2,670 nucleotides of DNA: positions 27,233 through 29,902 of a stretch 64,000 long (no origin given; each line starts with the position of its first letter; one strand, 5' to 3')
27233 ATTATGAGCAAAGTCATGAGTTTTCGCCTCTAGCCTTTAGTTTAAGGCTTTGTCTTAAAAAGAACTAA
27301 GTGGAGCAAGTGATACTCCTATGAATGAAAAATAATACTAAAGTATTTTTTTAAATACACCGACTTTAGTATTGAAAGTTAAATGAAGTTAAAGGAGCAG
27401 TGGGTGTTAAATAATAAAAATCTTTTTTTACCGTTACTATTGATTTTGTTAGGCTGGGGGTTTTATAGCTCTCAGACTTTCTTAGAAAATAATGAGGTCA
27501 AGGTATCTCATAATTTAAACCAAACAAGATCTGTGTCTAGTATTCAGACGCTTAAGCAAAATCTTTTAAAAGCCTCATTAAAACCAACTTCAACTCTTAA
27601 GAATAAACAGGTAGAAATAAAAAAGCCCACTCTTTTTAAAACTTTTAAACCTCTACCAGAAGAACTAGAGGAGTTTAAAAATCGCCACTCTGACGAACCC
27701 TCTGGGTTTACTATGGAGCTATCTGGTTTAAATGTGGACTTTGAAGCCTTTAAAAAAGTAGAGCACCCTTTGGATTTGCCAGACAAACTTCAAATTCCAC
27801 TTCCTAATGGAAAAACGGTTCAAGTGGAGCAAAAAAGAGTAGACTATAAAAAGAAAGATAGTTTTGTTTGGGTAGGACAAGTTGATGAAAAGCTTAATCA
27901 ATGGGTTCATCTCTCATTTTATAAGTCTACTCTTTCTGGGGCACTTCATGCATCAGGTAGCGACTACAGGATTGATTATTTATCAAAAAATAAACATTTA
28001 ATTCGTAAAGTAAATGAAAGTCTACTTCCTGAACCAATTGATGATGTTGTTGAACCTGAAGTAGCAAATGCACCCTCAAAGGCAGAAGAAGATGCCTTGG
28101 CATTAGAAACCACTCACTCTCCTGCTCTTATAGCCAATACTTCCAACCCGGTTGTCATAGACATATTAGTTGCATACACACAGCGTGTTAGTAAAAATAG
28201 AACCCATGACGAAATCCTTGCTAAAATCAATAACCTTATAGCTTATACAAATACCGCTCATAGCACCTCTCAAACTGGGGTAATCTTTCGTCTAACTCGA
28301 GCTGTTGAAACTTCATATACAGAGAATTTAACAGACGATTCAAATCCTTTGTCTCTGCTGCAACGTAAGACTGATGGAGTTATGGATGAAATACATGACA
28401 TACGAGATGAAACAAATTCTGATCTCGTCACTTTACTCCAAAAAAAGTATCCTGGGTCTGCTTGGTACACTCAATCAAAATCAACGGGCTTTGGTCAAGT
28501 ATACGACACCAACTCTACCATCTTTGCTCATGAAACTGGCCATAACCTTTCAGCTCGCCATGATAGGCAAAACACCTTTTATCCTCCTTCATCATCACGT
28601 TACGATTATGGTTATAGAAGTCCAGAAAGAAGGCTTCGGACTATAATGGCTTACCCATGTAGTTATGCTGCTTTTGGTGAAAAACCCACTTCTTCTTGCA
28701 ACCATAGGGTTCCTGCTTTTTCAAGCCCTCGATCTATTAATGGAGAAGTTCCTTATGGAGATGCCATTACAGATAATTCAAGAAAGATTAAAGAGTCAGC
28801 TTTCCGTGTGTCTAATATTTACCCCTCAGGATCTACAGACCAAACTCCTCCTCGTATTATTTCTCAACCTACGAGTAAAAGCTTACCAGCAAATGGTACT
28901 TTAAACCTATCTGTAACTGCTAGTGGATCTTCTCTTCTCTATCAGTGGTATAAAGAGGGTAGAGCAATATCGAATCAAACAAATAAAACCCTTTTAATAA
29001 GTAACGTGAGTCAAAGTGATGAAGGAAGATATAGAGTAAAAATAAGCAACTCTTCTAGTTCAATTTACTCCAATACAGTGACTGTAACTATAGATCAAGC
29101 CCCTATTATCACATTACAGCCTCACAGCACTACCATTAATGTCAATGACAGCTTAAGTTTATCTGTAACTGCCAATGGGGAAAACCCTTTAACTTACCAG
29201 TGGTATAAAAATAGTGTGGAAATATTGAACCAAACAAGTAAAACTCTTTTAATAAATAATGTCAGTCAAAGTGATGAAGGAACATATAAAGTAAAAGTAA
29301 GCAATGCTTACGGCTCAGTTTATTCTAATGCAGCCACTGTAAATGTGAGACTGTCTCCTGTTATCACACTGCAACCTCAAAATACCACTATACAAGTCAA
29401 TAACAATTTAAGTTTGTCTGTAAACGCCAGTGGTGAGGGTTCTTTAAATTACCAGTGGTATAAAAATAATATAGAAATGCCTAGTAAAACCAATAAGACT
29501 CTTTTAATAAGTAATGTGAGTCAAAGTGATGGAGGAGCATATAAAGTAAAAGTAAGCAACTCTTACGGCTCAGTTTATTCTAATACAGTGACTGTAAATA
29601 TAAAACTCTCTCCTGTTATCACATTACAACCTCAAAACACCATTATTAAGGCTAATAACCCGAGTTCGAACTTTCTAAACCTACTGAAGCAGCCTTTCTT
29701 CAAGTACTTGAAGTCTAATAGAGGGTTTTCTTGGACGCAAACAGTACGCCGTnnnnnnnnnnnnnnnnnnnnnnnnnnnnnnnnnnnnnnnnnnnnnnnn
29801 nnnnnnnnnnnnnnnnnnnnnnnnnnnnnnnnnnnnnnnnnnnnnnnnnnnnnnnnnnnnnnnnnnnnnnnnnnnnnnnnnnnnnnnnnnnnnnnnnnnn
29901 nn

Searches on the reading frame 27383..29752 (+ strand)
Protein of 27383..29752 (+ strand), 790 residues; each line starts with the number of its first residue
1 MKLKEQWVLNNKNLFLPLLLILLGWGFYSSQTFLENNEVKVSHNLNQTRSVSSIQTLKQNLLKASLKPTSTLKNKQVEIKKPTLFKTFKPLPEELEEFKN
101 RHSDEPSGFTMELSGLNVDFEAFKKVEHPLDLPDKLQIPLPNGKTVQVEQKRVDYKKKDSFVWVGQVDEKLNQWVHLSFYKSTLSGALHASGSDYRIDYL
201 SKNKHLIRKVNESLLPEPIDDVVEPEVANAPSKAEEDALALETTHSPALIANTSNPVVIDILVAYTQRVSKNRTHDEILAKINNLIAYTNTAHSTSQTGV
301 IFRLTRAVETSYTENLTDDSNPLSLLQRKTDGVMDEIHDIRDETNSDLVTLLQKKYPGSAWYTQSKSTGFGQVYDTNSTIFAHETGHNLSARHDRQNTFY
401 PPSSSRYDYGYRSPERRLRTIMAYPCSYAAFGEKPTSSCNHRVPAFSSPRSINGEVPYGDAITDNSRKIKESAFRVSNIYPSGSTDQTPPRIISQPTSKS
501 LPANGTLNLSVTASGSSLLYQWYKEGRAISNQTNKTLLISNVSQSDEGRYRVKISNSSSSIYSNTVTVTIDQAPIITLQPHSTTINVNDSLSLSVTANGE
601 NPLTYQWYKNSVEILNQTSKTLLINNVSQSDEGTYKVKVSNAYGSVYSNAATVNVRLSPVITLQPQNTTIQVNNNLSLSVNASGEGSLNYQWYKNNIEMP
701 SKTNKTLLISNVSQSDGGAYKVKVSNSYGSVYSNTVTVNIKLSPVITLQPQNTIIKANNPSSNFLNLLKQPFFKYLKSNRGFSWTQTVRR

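Call 81: search_protein_families(library=pfam, max_evalue=0.01, proteins=[window:27383-29752:+])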
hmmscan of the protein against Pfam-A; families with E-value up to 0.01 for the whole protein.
window:27383-29752:+ (790 aa): 16 families
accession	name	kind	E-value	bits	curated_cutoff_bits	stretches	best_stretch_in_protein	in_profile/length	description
PF13927.12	Ig_3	-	4.5e-37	126.9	30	3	574-641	2-78/78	Immunoglobulin domain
PF07679.22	I-set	-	3.7e-32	110.7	23.7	3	659-733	1-84/90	Immunoglobulin I-set domain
PF13895.12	Ig_2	-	1.5e-27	96.1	27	3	574-655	2-79/79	Immunoglobulin domain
PF13583.11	Reprolysin_4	-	1.2e-16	61.4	22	1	258-429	4-180/203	Metallo-peptidase family M12B Reprolysin-like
PF13688.12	Reprolysin_5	-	2.9e-13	50.9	27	1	258-427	4-189/196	Metallo-peptidase family M12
PF07686.23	V-set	-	1.6e-11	44.8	26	1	699-740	66-108/109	Immunoglobulin V-set domain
PF00047.31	ig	-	2.3e-11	44.3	21.8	1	582-647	2-78/81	Immunoglobulin domain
PF13582.12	Reprolysin_3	-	4.5e-10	40.5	22.4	1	280-394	2-123/123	Metallo-peptidase family M12B Reprolysin-like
PF19081.6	Ig_7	-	2.5e-08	34.5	27.3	0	575-659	5-84/84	Ig-like domain CHU_C associated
PF16681.11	Ig_5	-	4.4e-08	33.9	27.3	0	688-727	20-60/82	Ig-like domain on T-cell surface glycoprotein CD3 epsilon chain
PF16680.11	Ig_4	-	2.3e-07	31.7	30.1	0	598-638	9-48/71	T-cell surface glycoprotein CD3 delta chain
PF24518.1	Ig_CD22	-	4.5e-05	24.2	27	0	529-571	76-119/121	B-cell receptor CD22-like, first Ig-like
PF13574.12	Reprolysin_2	-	0.0028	18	27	0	373-404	121-152/195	Metallo-peptidase family M12B Reprolysin-like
PF02832.22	Flavi_glycop_C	-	0.0054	17.3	27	0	549-609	35-97/97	Flavivirus glycoprotein, immunoglobulin-like domain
PF16706.11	Izumo-Ig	-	0.0055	17.1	26.7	0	607-641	34-70/88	Izumo-like Immunoglobulin domain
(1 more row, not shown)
